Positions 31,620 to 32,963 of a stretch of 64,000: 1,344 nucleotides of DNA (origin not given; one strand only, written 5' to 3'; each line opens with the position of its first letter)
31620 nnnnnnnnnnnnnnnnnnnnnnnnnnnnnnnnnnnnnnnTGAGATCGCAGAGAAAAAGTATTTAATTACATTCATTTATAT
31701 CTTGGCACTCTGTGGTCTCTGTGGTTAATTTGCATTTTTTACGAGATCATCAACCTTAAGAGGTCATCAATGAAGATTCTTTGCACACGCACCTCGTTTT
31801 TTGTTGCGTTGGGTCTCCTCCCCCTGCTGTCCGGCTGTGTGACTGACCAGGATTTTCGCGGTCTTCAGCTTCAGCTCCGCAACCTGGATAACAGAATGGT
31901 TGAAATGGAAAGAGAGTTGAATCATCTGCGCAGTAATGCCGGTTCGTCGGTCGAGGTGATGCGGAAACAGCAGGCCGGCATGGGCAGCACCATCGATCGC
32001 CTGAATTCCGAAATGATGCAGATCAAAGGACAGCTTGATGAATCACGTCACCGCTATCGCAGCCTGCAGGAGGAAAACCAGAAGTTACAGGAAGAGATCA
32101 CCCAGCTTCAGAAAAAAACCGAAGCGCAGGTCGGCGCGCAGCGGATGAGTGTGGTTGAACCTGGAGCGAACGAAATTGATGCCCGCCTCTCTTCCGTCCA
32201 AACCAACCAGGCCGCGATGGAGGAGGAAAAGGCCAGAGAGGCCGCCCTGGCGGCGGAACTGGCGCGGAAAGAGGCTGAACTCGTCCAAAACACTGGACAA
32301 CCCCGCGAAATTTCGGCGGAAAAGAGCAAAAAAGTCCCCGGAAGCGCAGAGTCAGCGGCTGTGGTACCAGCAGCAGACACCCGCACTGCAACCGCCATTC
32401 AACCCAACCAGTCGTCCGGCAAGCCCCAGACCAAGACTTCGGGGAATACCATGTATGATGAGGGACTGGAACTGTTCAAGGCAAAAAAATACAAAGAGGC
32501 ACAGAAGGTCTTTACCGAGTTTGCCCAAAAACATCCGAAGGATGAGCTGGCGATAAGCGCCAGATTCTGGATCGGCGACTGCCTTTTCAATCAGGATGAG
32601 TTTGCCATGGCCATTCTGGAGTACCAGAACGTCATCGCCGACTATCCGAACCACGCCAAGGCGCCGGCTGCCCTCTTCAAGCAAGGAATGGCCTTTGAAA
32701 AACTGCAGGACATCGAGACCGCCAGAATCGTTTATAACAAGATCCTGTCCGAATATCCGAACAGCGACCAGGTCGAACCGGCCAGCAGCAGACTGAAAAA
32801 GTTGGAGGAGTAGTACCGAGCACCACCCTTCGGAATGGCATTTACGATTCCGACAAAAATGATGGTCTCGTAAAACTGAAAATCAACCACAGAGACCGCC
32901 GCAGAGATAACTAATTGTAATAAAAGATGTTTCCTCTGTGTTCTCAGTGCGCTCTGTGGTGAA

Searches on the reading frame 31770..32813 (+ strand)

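Call 77: search_protein_families(library=pfam, proteins=[window:31770-32813:+], max_evalue=0.001)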
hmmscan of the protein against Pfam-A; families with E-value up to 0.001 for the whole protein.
window:31770-32813:+ (347 aa): 10 families
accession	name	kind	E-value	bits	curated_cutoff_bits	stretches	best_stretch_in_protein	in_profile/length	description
PF13174.12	TPR_6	-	3.6e-18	65.3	26.3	1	301-332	2-33/33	Tetratricopeptide repeat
PF07719.23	TPR_2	-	6.2e-11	42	27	0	299-331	1-33/34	Tetratricopeptide repeat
PF13432.12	TPR_16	-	1.5e-09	38.6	32.7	1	229-294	1-63/65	Tetratricopeptide repeat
PF13428.12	TPR_14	-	3.3e-08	33.8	23.5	0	299-335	1-37/44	Tetratricopeptide repeat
PF13525.12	YfiO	-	3e-07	30.8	25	1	225-346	5-137/203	Outer membrane lipoprotein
PF00515.34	TPR_1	-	5.8e-06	26.3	27.8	0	300-331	2-33/34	Tetratricopeptide repeat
PF13181.12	TPR_8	-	1.8e-05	24.9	25.7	0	301-331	3-33/34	Tetratricopeptide repeat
PF12583.14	TPPII_C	-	0.0003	21.7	27.7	0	310-335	27-51/69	Tripeptidyl peptidase II, C-terminal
PF04108.17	ATG17_like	-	0.0003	20.8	43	1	47-181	111-258/355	Autophagy protein ATG17-like domain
PF13870.11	CCDC113_CCDC96_CC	-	0.00037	20.7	31.6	1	21-118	36-136/177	CCDC113/CCDC96, coiled-coil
